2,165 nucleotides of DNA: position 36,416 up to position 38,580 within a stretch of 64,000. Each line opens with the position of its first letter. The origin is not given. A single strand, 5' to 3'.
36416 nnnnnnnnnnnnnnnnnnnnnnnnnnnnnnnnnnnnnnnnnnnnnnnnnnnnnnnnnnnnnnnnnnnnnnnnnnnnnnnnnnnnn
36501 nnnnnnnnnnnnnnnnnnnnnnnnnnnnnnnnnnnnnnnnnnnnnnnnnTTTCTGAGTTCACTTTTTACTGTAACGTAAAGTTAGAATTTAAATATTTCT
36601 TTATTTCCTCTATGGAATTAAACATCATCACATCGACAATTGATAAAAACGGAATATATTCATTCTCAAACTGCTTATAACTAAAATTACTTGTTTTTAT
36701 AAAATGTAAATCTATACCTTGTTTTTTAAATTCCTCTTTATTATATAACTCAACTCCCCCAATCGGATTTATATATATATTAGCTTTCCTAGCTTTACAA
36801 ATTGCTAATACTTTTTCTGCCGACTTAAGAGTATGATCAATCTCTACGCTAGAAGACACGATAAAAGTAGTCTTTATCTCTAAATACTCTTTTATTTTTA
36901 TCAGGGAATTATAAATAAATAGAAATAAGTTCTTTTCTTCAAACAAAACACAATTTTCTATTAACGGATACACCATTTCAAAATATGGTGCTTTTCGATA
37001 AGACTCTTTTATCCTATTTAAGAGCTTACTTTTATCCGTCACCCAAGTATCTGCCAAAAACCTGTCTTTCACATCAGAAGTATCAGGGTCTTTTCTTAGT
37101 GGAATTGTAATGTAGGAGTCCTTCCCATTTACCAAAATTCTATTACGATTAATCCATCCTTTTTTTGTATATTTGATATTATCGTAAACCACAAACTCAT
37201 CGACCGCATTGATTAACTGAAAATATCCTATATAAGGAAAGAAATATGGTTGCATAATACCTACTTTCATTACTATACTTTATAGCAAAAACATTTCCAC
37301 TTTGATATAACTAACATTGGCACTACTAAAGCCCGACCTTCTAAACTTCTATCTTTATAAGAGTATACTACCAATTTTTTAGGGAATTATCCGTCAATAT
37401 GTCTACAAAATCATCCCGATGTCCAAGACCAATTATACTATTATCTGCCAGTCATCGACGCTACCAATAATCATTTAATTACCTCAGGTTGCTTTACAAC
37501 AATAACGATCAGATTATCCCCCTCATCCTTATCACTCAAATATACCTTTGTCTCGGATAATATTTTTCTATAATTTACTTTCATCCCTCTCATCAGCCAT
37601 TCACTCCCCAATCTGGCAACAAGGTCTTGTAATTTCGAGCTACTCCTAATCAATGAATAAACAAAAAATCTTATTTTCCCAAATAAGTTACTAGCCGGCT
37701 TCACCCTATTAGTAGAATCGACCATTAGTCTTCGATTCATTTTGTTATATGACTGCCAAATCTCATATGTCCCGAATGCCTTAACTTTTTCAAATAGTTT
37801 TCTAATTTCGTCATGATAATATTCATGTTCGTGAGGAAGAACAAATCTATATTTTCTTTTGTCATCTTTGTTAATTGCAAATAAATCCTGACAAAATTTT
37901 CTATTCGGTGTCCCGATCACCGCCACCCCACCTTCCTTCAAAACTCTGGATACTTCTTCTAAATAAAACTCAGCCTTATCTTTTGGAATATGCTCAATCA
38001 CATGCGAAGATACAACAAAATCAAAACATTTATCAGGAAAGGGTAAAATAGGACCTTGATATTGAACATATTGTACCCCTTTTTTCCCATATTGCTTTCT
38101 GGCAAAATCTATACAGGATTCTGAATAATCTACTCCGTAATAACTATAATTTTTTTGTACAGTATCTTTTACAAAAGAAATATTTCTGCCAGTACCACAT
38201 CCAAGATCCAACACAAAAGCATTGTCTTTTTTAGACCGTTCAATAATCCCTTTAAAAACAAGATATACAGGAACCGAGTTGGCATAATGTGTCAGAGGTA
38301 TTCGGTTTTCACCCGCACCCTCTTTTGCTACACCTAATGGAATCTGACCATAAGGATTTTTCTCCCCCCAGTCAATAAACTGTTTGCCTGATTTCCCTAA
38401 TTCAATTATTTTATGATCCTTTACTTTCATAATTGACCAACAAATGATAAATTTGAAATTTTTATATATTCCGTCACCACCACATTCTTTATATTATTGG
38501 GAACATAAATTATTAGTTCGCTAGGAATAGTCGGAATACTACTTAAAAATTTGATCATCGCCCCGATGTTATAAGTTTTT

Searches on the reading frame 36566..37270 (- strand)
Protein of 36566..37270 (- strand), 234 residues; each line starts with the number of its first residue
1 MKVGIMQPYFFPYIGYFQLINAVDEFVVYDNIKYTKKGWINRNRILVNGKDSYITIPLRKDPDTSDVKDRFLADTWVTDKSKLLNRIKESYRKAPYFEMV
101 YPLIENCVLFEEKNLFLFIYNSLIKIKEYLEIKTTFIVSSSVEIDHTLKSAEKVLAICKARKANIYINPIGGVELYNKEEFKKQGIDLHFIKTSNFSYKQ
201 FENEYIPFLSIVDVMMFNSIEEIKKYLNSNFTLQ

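Call 4: search_protein_families(library=pfam, proteins=[window:36566-37270:-], max_evalue=0.01)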
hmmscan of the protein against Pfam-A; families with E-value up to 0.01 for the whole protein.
window:36566-37270:- (234 aa): 1 family
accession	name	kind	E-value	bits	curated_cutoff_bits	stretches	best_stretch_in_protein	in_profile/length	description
PF08889.16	WbqC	-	6.4e-69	232.6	21.3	1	7-224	1-217/218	WbqC-like protein family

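Call 5: search_protein_families(library=ncbifam, proteins=[window:36566-37270:-], max_evalue=0.01)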
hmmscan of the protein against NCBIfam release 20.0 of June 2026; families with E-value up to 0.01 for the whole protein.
window:36566-37270:- (234 aa): 0 families

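Call 38: search_solved_structures(query=window:36566-37270:-, max_evalue=10)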
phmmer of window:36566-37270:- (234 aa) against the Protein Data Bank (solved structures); distinct sequences matched with E-value up to 10: 3.
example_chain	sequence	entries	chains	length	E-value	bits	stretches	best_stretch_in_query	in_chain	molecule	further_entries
3lll_A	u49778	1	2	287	0.29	14.1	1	79-154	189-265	Protein kinase C and casein kinase substrate in neurons protein 2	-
4bne_A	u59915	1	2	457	0.57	13.2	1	78-154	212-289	PROTEIN KINASE C AND CASEIN KINASE SUBSTRATE IN NEURONS PROTEIN 2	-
2n01_B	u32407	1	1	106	0.97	12.4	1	27-63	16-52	VirB9 protein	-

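Call 50: find_homologous_proteins(query=window:36566-37270:-, max_evalue=0.00001)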
Query window:36566-37270:- (234 aa): 8000 proteins with E <= 0.00001 among 8000 candidates; the best 120 are listed.
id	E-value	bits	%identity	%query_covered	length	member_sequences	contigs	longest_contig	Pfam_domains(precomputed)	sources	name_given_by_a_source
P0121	3.3e-146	503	100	98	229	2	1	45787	PF08889.17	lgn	-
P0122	5.7e-126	437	82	100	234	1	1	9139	PF08889.17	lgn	-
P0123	5.1e-122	424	81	98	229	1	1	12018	PF08889.17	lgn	-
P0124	1.3e-121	423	79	100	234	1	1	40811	PF08889.17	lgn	-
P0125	1.1e-112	393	73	100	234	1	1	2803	PF08889.17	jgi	jgi:hypothetical protein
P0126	5.2e-112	391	75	100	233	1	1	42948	PF08889.17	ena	-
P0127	5.2e-112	391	75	98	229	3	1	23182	PF08889.17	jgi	-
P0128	5.7e-112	391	75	97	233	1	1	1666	PF08889.17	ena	-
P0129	1.3e-109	383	75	97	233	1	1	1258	PF08889.17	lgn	-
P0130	3.6e-109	382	75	97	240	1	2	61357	PF08889.17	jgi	jgi:hypothetical protein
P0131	5.3e-109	381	75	95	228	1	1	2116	PF08889.17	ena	-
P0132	2.9e-108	379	70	100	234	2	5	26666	PF08889.17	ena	-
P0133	3.5e-108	379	70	100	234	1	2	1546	PF08889.17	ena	-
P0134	2.4e-107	376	69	100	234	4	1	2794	PF08889.17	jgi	jgi:hypothetical protein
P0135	7.9e-107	374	70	100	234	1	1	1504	PF08889.17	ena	-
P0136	8.8e-107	374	71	100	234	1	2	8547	PF08889.17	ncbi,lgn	-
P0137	3.3e-106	372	68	100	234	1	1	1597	PF08889.17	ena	-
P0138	3.4e-106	372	69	100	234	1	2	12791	PF08889.17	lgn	-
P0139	5.4e-106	371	69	97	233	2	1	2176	PF08889.17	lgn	-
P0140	6.2e-106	371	68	100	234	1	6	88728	PF08889.17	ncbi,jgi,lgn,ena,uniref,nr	ncbi:MAG: hypothetical protein COY66_00270 [Candidatus Kerfeldbacteria bacterium CG_4_10_14_0_8_um_f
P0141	6.3e-106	371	69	100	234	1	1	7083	PF08889.17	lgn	-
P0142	1.4e-105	370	70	97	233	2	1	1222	PF08889.17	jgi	jgi:rhodanese-related sulfurtransferase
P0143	1.7e-105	370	70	98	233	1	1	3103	PF08889.17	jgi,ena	-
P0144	2.0e-105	370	69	100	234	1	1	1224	PF08889.17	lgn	-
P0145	3.5e-105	369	70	100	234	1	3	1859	PF08889.17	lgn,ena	-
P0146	4.3e-105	369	67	100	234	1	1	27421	PF08889.17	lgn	-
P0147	5.1e-105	368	68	97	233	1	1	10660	PF08889.17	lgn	-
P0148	5.3e-105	368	67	97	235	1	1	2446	PF08889.17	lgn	-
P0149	5.5e-105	368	69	97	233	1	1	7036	PF08889.17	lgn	-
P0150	5.7e-105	368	69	100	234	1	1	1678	PF08889.17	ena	-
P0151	7.3e-105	368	68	100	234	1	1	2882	PF08889.17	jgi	jgi:hypothetical protein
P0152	1.4e-104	367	68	100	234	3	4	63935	PF08889.17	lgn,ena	-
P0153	1.5e-104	367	68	98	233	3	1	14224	PF08889.17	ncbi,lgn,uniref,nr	ncbi:MAG: hypothetical protein COT24_02795 [Candidatus Kerfeldbacteria bacterium CG08_land_8_20_14_0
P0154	2.5e-104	366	68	100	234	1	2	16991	PF08889.17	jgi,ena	-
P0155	2.7e-104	366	69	100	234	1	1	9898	PF08889.17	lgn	-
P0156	2.8e-104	366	67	100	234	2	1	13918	PF08889.17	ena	-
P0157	3.3e-104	366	68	97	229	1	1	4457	PF08889.17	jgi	-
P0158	4.1e-104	365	68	97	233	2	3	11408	PF08889.17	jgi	jgi:hypothetical protein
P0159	4.1e-104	365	67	100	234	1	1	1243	PF08889.17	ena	-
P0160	4.6e-104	365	68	100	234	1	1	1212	PF08889.17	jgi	jgi:hypothetical protein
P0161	5.1e-104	365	67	97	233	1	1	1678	PF08889.17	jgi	jgi:hypothetical protein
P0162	5.4e-104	365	68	100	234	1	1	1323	PF08889.17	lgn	-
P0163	5.4e-104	365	68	100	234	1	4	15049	PF08889.17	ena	-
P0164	5.9e-104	365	67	100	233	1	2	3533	PF08889.17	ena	-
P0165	6.9e-104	365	68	100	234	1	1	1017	PF08889.17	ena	-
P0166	7.3e-104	364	68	100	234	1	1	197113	PF08889.17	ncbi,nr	ncbi:MAG: WbqC family protein [Bacteroidia bacterium]|nr:WbqC family protein [Bacteroidia bacterium]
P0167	7.8e-104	364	68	100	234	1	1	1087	PF08889.17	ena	-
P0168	7.9e-104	364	68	100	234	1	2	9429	PF08889.17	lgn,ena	-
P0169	8.9e-104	364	68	100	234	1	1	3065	PF08889.17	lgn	-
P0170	1.0e-103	364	68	100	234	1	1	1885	PF08889.17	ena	-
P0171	1.3e-103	364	69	100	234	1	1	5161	PF08889.17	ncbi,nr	ncbi:MAG: hypothetical protein A2V66_17195 [Ignavibacteria bacterium RBG_13_36_8]|nr:MAG: hypothetic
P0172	1.4e-103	364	68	97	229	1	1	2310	PF08889.17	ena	-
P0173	1.8e-103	363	69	100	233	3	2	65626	PF08889.17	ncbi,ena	-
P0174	1.9e-103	363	69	99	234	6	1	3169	PF08889.17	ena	-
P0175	1.9e-103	363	67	100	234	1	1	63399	PF08889.17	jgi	jgi:hypothetical protein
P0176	2.1e-103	363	67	100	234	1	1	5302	PF08889.17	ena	-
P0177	2.2e-103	363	68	100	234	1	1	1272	PF08889.17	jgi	jgi:hypothetical protein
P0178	2.3e-103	363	68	100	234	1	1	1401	PF08889.17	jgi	jgi:hypothetical protein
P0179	2.4e-103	363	67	100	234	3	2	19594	PF08889.17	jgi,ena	-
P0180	2.8e-103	363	67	100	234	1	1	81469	PF08889.17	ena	-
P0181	3.0e-103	362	68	100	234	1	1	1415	PF08889.17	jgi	jgi:hypothetical protein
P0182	3.8e-103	362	68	100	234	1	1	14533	PF08889.17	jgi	jgi:hypothetical protein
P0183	4.0e-103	362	69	100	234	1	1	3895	PF08889.17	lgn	-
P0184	4.1e-103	362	68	100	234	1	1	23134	PF08889.17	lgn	-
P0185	4.4e-103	362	69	100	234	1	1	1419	PF08889.17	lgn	-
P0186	4.7e-103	362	67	100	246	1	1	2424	PF08889.17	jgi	jgi:hypothetical protein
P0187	5.4e-103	362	65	100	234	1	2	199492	PF08889.17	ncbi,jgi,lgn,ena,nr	ncbi:MAG TPA: hypothetical protein DCL44_11030 [Elusimicrobia bacterium]|nr:hypothetical protein [El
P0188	6.5e-103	361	68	97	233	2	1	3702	PF08889.17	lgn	-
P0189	6.6e-103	361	67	100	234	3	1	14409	PF08889.17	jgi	jgi:hypothetical protein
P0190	6.8e-103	361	67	98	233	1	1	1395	PF08889.17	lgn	-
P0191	6.9e-103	361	68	100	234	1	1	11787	PF08889.17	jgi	jgi:hypothetical protein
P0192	7.3e-103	361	65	100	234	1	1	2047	PF08889.17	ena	-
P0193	7.7e-103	361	68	98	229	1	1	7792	PF08889.17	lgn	-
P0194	9.1e-103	361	67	100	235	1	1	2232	PF08889.17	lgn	-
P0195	9.8e-103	361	66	100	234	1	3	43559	PF08889.17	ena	-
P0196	9.8e-103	361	68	97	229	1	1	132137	PF08889.17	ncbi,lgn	-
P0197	1.0e-102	361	66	100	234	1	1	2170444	PF08889.17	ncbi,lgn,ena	-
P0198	1.1e-102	361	68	98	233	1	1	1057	PF08889.17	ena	-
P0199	1.2e-102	361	69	97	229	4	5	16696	PF08889.17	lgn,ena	-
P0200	1.2e-102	360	68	97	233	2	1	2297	PF08889.17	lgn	-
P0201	1.3e-102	360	68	97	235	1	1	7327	PF08889.17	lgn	-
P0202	1.5e-102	360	68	97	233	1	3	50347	PF08889.17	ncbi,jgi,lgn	-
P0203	1.7e-102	360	67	100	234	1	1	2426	PF08889.17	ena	-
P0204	1.8e-102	360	66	100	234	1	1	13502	PF08889.17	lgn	-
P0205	1.9e-102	360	68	100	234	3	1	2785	PF08889.17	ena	-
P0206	1.9e-102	360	67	98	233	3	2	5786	PF08889.17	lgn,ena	-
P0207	2.0e-102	360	67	100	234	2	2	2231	PF08889.17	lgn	-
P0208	2.0e-102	360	67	100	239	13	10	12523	PF08889.17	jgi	-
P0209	2.2e-102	360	65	100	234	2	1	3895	PF08889.17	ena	-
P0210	2.3e-102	360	69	98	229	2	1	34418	PF08889.17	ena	-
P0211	2.3e-102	360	67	100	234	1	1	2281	PF08889.17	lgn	-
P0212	2.4e-102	360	65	100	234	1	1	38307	PF08889.17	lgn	-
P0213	2.4e-102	360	68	100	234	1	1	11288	PF08889.17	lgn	-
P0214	2.7e-102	359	68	100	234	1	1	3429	PF08889.17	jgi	-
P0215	2.8e-102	359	68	98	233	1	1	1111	PF08889.17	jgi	jgi:hypothetical protein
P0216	2.8e-102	359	69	98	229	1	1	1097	PF08889.17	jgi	jgi:hypothetical protein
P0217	3.2e-102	359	66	97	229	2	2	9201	PF08889.17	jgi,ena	-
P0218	3.2e-102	359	67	100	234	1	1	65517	PF08889.17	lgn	-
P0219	3.3e-102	359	66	100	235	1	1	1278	PF08889.17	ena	-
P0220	3.7e-102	359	65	100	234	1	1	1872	PF08889.17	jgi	-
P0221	3.9e-102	359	66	98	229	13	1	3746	PF08889.17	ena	-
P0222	5.7e-102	358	66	99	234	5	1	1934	PF08889.17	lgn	-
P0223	5.7e-102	358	66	100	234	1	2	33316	PF08889.17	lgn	-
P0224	5.9e-102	358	67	99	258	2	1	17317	PF08889.17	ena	-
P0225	6.0e-102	358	67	100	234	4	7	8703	PF08889.17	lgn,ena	-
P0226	6.4e-102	358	68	100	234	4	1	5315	PF08889.17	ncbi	-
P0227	6.9e-102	358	69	100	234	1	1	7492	PF08889.17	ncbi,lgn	-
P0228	8.1e-102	358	65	100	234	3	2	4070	PF08889.17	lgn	-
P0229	8.1e-102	358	67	98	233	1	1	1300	PF08889.17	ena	-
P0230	1.0e-101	357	67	97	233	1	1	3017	PF08889.17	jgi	-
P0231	1.1e-101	357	66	100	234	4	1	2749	PF08889.17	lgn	-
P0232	1.2e-101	357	67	99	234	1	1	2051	PF08889.17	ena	-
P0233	1.3e-101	357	65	100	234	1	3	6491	PF08889.17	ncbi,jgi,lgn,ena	jgi:hypothetical protein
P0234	1.3e-101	357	66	100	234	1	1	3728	PF08889.17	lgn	-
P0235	1.5e-101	357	69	95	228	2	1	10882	PF08889.17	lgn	-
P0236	1.9e-101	357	67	97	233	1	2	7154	PF08889.17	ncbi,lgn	-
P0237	2.3e-101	356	67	100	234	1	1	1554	PF08889.17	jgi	jgi:hypothetical protein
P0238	2.3e-101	356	67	97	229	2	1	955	PF08889.17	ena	-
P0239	2.5e-101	356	68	98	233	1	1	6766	PF08889.17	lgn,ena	-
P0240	3.1e-101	356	66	99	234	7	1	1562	PF08889.17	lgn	-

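Call 61: predict_structure(alignment_id=A2)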
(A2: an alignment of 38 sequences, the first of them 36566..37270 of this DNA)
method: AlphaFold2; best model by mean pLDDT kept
length: 234 residues; sequences in the alignment: 38
mean_pLDDT: 89.9   pTM: 0.88
mean pLDDT of the five models: 89.9, 88.7, 86.8, 84.0, 83.3
residues with pLDDT >= 90: 160; 70-90: 65; 50-70: 9; < 50: 0
segments of 3 or more residues with pLDDT < 50: none
pLDDT, mean of each block of 10 residues (from residue 1): 94 94 96 67 83 88 81 92 93 95 97 95 97 97 92 95 93 84 95 76 81 94 90 86
secondary structure, 60 per line:
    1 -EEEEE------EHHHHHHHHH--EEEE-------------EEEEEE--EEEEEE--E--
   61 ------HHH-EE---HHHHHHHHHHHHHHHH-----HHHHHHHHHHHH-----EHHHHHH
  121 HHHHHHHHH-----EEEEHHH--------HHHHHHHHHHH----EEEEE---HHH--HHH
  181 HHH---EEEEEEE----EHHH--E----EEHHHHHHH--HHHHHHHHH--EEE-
elements in order: E2-6 H14-22 E25-28 E42-47 E50-55 H76-91 H97-108 H115-129 E135-138 H150-160 E165-169 H178-183 E187-193 H211-217 H220-228 E231-233

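Call 63: fold_search(model_id=the predicted structure, library=pdb)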
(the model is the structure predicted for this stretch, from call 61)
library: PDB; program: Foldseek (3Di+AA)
matches with E <= 10: 667; with E <= 0.001: 0
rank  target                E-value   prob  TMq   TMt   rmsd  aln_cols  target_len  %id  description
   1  4wbd                  8.2e-03  0.99  0.43  0.21   5.6       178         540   11  The crystal structure of BshC from Bacillus subtilis complexed with citrate and ADP (released 2014-12-31)
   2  5nsf_A                3.7e-02  0.28  0.26  0.21  14.3       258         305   12  Structure of AzuAla (released 2019-01-16)
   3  4hjr_B                8.4e-02  0.23  0.27  0.21  14.5       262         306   11  Crystal structure of F2YRS (released 2013-03-13)
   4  6q1c                  1.0e-01  0.08  0.21  0.20  16.6       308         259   11  Apo YfeA extracted from the E. coli periplasm (released 2019-09-04)
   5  3ujp_C                1.1e-01  0.10  0.23  0.21  14.7       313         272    8  Structure of MntC protein at 2.7A (released 2012-11-14)
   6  6wrk                  1.2e-01  0.13  0.23  0.19  14.5       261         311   13  Crystal structure of 3rd-generation Mj 3-nitro-tyrosine tRNA synthetase ("A7") bound to 3-nitro-tyrosine (released 2020-07-01)
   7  7ckh_B                1.4e-01  0.15  0.25  0.20  14.7       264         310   12  Crystal structure of TMSiPheRS (released 2021-03-31)
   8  5l7p_A                1.5e-01  0.25  0.30  0.25  10.8       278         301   10  In silico-powered specific incorporation of photocaged Dopa at multiple protein sites (released 2017-09-13)
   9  6wrn                  1.8e-01  0.28  0.34  0.26  11.1       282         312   12  Crystal structure of Mj 3-nitro-tyrosine tRNA synthetase (5B) C70A variant bound to 3-nitro-tyrosine (released 2020-07-01)
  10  1n3l                  2.0e-01  0.18  0.30  0.22  12.8       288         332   11  Crystal structure of a human aminoacyl-tRNA synthetase cytokine (released 2002-11-20)
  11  4nd6                  2.2e-01  0.21  0.30  0.24  10.5       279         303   10  Crystal structure of apo 3-nitro-tyrosine tRNA synthetase (5B) in the open form (released 2014-03-19)
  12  1zh0                  2.3e-01  0.18  0.31  0.25  11.8       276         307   12  Crystal Structure of L-3-(2-napthyl)alanine-tRNA synthetase in complex with L-3-(2-napthyl)alanine (released 2006-04-04)
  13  5thl                  2.4e-01  0.18  0.31  0.23  12.1       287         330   10  Crystal structure of the human tyrosyl-tRNA synthetase mutant G41R (released 2017-06-07)
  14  4u1x_D                2.4e-01  0.08  0.23  0.09  19.0       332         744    7  Full length GluA2-kainate-(R,R)-2b complex crystal form B (released 2014-08-20)
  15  1u7d_B                2.8e-01  0.20  0.30  0.26  10.3       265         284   10  crystal structure of apo M. jannashii tyrosyl-tRNA synthetase (released 2005-05-17)
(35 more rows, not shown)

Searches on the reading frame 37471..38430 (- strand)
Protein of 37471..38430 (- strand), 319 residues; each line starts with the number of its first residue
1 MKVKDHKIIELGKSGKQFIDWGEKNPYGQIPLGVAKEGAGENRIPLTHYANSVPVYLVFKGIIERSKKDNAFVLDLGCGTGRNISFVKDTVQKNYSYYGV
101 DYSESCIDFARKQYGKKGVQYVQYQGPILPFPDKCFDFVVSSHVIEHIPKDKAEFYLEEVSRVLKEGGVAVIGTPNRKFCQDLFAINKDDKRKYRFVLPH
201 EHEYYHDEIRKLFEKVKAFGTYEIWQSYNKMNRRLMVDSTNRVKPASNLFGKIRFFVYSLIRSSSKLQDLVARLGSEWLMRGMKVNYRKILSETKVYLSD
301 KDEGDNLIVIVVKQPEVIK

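Call 4: search_protein_families(library=pfam, proteins=[window:37471-38430:-], max_evalue=0.01)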
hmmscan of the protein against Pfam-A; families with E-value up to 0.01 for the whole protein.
window:37471-38430:- (319 aa): 16 families
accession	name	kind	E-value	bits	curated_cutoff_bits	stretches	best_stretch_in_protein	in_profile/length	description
PF08241.18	Methyltransf_11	-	4.3e-22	79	21.2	1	74-172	1-95/95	Methyltransferase domain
PF13649.12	Methyltransf_25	-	1.2e-21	77.6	27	1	73-168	1-97/97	Methyltransferase domain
PF13847.12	Methyltransf_31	-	5.4e-19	68.8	27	1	68-208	2-136/145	Methyltransferase domain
PF13489.12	Methyltransf_23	-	1.3e-16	61.2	27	1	67-214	20-155/164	Methyltransferase domain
PF08242.18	Methyltransf_12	-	2.1e-15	57.7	30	1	74-169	1-97/98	Methyltransferase domain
PF01209.24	Ubie_methyltran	-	3.1e-11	43.5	20.1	1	67-171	45-150/233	ubiE/COQ5 methyltransferase family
PF07021.18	MetW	-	6.2e-07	29.7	21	1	63-252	7-187/193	Methionine biosynthesis protein MetW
PF02353.26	CMAS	-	3.9e-06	26.8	27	1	72-176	65-168/273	Mycolic acid cyclopropane synthetase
PF03291.22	mRNA_G-N7_MeTrfase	-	3.8e-05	23.4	26.6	1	47-116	38-106/315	mRNA (guanine-N(7))-methyltransferase domain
PF03141.22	Methyltransf_29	-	0.00023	20.4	23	1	62-178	108-223/506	Putative S-adenosyl-L-methionine-dependent methyltransferase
PF05175.20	MTS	-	0.00027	21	23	1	69-169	31-135/170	Methyltransferase small domain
PF03848.20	TehB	-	0.00051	20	20.4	1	72-172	33-132/193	Tellurite resistance protein TehB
PF01269.23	Fibrillarin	-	0.00097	18.8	27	1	58-106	60-108/227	Fibrillarin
PF01135.25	PCMT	-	0.0017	18.6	20.3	1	69-190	73-188/210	Protein-L-isoaspartate(D-aspartate) O-methyltransferase (PCMT)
PF01555.25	N6_N4_Mtase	-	0.0029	18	26.7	0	47-110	160-219/221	DNA methylase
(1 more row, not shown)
